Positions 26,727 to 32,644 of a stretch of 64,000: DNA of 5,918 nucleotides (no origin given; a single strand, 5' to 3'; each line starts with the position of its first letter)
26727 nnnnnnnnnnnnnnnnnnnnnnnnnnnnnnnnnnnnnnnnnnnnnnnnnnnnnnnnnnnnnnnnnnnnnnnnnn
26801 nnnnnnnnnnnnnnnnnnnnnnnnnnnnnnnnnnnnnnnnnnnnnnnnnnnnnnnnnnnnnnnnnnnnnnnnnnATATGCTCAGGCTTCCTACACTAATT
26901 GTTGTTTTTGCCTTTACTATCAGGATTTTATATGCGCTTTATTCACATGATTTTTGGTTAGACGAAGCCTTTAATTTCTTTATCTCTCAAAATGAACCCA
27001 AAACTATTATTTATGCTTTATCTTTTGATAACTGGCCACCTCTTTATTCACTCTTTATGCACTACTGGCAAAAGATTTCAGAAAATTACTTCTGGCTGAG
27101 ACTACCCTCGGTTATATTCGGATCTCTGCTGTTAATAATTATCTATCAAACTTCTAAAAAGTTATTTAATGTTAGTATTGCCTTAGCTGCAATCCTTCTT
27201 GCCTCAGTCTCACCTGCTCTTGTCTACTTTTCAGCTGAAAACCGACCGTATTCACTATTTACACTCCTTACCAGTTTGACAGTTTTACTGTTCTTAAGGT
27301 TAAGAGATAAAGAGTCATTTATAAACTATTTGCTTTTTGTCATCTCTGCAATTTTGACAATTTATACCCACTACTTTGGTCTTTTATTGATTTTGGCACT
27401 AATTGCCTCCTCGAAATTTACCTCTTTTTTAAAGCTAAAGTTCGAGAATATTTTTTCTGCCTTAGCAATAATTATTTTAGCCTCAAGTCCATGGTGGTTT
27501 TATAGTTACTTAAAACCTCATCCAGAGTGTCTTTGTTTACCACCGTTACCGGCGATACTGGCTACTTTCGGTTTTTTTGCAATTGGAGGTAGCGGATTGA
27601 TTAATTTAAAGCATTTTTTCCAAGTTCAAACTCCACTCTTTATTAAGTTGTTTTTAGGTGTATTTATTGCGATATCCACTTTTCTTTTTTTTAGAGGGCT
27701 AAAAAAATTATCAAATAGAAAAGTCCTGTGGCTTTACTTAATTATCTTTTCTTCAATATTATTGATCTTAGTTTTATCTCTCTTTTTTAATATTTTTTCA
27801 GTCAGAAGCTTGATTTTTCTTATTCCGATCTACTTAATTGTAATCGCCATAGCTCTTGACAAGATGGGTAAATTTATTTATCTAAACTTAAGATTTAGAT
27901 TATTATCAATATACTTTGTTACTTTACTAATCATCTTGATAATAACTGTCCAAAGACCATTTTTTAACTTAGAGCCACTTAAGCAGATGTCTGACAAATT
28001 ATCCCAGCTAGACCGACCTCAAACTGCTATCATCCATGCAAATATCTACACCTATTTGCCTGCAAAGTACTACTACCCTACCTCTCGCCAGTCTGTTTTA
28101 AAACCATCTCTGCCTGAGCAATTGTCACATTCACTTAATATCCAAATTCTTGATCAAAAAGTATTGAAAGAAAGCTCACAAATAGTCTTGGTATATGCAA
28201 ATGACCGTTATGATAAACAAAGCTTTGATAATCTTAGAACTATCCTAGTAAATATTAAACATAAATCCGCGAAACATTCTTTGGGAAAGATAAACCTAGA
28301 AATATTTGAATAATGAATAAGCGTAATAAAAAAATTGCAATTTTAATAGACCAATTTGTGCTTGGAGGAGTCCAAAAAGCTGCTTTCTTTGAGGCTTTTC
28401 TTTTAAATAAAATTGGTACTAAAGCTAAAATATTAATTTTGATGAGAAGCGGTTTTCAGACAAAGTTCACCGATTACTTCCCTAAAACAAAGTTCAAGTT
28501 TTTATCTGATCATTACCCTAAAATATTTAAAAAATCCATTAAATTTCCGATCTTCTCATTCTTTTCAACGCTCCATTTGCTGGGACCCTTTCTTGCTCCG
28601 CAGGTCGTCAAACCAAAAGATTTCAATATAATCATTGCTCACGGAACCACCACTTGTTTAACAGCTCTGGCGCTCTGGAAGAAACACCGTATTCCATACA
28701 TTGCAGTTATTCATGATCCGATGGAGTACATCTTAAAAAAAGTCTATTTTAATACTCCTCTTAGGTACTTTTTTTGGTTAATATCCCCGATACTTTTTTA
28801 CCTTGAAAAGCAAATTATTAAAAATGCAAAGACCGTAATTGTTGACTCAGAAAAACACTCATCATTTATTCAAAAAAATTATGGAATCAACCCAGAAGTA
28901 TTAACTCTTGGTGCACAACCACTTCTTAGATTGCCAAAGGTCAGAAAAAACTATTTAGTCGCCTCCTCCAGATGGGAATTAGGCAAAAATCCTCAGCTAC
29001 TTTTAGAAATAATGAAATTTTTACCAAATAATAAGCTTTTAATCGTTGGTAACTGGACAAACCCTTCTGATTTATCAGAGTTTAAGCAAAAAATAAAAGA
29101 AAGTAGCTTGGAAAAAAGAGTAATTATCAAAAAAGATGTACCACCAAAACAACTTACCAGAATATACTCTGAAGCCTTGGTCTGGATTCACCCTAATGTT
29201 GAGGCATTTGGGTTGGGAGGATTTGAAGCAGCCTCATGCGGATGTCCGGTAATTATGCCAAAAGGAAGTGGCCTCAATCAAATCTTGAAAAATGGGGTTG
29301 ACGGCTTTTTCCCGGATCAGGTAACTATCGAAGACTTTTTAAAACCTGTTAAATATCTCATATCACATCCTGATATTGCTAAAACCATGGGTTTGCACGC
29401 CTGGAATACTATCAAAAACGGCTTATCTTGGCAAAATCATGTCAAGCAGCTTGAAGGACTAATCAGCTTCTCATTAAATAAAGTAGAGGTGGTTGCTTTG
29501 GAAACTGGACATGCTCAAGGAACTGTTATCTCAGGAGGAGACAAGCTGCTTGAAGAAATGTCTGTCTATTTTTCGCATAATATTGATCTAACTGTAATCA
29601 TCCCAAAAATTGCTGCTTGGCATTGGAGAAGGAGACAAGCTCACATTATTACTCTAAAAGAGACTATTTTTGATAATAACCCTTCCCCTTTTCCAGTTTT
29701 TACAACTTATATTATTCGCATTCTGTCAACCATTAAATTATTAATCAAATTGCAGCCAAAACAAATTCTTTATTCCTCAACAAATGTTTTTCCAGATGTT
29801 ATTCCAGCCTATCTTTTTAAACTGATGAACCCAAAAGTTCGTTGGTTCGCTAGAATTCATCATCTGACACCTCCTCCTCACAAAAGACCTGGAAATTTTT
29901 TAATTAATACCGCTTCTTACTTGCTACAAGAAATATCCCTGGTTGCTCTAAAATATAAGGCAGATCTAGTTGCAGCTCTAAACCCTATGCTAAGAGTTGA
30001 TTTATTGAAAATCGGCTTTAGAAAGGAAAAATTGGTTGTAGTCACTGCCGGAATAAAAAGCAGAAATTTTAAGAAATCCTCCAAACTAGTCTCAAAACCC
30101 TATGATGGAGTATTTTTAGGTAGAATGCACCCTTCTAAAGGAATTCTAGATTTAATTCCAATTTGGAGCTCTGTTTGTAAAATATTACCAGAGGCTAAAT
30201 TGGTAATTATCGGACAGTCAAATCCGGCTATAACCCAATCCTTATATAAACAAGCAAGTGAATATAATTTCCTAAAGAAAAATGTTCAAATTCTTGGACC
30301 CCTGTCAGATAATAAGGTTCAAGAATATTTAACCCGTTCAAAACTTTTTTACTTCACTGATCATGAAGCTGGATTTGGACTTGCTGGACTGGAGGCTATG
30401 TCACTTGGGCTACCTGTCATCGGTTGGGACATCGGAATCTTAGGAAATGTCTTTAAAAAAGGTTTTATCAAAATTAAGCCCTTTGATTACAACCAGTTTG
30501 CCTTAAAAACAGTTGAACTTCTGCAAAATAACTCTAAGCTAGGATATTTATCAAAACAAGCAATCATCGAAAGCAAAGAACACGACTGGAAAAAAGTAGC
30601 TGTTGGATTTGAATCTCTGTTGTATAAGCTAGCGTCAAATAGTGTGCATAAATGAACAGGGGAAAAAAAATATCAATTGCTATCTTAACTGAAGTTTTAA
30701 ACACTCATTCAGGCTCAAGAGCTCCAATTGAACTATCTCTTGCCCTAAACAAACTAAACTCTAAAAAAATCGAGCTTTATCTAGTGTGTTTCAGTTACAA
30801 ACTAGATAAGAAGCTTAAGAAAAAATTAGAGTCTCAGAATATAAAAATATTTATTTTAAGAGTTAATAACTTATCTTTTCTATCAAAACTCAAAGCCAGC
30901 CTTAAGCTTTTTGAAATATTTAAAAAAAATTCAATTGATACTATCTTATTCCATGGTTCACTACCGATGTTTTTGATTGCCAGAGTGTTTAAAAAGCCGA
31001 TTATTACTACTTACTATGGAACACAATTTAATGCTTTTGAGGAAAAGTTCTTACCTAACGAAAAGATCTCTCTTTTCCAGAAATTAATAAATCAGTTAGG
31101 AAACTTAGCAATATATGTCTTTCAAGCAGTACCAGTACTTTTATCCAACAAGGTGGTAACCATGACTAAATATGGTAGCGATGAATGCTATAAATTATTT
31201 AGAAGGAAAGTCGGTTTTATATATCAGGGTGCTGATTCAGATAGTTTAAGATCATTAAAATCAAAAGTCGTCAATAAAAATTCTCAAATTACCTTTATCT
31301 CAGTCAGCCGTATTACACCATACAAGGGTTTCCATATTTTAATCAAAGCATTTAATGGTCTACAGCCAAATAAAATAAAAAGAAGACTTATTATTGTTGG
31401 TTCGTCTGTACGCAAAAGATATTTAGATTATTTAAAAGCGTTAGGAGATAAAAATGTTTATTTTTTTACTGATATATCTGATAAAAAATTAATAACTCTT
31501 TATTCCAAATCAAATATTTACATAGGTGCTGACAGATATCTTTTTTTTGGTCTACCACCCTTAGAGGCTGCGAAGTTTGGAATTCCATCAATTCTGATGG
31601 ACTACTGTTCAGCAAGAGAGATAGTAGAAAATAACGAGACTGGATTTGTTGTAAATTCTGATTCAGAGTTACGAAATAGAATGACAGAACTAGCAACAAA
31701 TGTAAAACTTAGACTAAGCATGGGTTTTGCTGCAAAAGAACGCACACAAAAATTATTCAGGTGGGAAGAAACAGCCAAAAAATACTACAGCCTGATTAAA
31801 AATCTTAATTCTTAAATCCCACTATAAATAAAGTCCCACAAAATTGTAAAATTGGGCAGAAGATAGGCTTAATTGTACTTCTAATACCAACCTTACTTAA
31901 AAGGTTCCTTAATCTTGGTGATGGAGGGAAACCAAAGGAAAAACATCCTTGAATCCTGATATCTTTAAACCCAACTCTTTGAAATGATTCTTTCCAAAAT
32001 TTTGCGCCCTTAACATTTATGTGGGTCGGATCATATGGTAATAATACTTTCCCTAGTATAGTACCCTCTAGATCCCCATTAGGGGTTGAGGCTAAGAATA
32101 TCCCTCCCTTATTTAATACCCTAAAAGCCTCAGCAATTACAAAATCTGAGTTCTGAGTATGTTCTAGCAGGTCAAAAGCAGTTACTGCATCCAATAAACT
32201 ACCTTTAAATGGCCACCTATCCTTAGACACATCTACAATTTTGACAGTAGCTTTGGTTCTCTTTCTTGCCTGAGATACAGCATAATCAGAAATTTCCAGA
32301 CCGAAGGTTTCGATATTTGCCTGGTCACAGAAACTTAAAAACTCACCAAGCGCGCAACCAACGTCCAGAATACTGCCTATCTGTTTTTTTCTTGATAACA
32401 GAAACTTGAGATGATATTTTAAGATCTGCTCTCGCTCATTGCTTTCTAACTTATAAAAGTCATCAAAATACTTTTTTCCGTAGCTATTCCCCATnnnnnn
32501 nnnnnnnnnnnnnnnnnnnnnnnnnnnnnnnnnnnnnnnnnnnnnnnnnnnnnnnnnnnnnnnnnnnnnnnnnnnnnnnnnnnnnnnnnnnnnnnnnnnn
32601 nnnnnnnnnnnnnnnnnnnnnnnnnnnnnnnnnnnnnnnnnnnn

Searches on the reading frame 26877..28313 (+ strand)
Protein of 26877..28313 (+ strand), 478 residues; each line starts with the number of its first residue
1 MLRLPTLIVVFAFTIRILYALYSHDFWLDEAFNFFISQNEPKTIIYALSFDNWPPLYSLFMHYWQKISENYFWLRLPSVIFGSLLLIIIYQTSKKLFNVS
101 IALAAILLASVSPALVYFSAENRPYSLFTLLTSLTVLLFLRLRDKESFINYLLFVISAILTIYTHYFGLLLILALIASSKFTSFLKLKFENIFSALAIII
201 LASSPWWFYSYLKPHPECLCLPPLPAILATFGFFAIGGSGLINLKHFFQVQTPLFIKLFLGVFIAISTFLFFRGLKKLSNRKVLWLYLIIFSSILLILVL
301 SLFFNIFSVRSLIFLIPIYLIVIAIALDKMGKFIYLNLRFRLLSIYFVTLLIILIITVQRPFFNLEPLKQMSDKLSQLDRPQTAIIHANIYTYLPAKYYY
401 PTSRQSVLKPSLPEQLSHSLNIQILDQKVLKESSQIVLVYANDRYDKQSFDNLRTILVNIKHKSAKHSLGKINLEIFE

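Call 44: search_protein_families(library=pfam, proteins=[window:26877-28313:+], max_evalue=0.00001)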
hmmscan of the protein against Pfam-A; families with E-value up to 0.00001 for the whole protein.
window:26877-28313:+ (478 aa): 1 family
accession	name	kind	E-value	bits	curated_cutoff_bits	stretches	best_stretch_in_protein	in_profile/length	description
PF13231.12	PMT_2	-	8.5e-14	52.5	26.1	1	54-207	3-158/160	Dolichyl-phosphate-mannose-protein mannosyltransferase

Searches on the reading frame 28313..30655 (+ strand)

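Call 47: search_protein_families(library=pfam, proteins=[window:28313-30655:+], max_evalue=10)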
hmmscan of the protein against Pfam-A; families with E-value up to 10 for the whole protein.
window:28313-30655:+ (780 aa): 6 families
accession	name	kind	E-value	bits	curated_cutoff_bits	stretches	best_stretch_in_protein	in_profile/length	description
PF00534.26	Glycos_transf_1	-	5.2e-45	153.5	26.4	2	585-750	4-169/172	Glycosyl transferases group 1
PF13692.12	Glyco_trans_1_4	-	1.4e-32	113.3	27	2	600-739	5-142/142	Glycosyl transferases group 1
PF20706.3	GT4-conflict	-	8.3e-17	61.7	26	2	545-703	142-309/385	Family 4 Glycosyltransferase in conflict systems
PF13439.12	Glyco_transf_4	-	9.6e-13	48.9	28.5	1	83-195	52-157/170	Glycosyltransferase Family 4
PF13524.12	Glyco_trans_1_2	-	4.6e-11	43.3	25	1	230-381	5-143/144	Glycosyl transferase-like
PF13579.12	Glyco_trans_4_4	-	4.8e-06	27.4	29.7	1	97-195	65-150/158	Glycosyl transferase 4-like domain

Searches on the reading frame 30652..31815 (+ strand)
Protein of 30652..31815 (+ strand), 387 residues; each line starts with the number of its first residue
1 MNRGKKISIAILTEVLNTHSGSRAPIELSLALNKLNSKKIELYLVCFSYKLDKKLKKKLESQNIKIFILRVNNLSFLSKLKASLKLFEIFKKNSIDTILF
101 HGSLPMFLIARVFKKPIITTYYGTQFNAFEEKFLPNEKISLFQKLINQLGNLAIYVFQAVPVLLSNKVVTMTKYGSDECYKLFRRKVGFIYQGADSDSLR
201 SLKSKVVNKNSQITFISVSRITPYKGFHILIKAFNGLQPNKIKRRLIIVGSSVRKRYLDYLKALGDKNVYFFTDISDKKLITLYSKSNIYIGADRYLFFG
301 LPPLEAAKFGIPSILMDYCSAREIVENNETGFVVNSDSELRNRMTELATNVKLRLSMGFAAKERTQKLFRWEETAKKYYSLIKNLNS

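Call 45: search_protein_families(library=pfam, proteins=[window:30652-31815:+], max_evalue=0.00001)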
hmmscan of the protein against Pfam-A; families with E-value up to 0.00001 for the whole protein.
window:30652-31815:+ (387 aa): 2 families
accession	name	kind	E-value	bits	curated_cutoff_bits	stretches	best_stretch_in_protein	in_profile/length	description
PF00534.26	Glycos_transf_1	-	2.5e-27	95.9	26.4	1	205-363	8-171/172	Glycosyl transferases group 1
PF13692.12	Glyco_trans_1_4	-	1.4e-16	61.5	27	1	214-349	3-141/142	Glycosyl transferases group 1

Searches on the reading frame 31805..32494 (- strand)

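Call 45: search_protein_families(library=pfam, proteins=[window:31805-32494:-], max_evalue=0.00001)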
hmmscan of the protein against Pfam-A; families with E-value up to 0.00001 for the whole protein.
window:31805-32494:- (229 aa): 5 families
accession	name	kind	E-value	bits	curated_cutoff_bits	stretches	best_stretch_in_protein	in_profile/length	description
PF13489.12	Methyltransf_23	-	5.9e-19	68.8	27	1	25-179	9-162/164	Methyltransferase domain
PF08241.18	Methyltransf_11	-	4.3e-14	53.4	21.2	1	43-134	1-94/95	Methyltransferase domain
PF13649.12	Methyltransf_25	-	3.5e-12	47.3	27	1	42-131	1-97/97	Methyltransferase domain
PF13847.12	Methyltransf_31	-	2.2e-10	40.8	27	1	41-139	6-113/145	Methyltransferase domain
PF08242.18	Methyltransf_12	-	2.4e-10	41.5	30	1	43-133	1-98/98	Methyltransferase domain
